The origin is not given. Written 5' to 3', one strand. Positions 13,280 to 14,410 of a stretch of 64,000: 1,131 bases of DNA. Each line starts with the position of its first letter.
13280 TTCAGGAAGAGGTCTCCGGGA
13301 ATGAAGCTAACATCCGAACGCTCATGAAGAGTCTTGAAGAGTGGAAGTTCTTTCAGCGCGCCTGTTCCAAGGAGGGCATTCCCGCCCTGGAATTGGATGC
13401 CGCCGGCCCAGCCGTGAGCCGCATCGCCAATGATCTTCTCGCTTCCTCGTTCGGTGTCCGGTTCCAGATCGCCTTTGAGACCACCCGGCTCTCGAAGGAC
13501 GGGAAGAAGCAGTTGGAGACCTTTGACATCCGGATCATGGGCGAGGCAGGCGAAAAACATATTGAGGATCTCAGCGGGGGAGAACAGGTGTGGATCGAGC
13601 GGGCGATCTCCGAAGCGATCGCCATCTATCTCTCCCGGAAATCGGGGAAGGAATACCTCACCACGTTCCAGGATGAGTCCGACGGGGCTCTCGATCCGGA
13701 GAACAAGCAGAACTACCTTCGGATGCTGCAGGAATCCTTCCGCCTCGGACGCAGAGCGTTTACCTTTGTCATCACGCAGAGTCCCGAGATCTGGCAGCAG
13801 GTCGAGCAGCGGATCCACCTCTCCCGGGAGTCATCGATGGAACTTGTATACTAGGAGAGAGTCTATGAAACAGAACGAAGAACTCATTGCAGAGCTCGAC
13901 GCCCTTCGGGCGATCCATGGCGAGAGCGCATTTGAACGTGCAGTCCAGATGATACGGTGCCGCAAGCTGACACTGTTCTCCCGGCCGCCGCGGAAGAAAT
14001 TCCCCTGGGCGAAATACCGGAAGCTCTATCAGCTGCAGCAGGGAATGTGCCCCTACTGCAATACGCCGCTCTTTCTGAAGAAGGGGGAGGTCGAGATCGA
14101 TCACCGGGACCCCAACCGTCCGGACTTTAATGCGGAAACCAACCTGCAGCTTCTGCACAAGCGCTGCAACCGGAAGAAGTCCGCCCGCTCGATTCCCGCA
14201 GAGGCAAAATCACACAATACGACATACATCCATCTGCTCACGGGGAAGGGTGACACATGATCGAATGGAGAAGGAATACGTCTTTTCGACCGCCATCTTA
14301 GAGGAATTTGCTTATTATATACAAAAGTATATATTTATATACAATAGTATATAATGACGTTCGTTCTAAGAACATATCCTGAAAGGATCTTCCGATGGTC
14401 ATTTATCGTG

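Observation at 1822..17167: Recurrent palindrome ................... marks the intergenic spacers of the accessory island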

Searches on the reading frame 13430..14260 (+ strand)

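Call 13: search_protein_families(library=pfam, proteins=[window:13430-14260:+], max_evalue=0.01)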
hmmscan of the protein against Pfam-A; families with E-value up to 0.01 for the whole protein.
window:13430-14260:+ (276 aa): 2 families
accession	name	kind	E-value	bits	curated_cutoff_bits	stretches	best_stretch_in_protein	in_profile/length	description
PF01844.29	HNH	-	1.3e-06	28.9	21.4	1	207-253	1-47/47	HNH endonuclease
PF25164.1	CoiA_N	-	0.00026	20.9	26.3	1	201-225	11-38/50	Competence protein CoiA, N-terminal domain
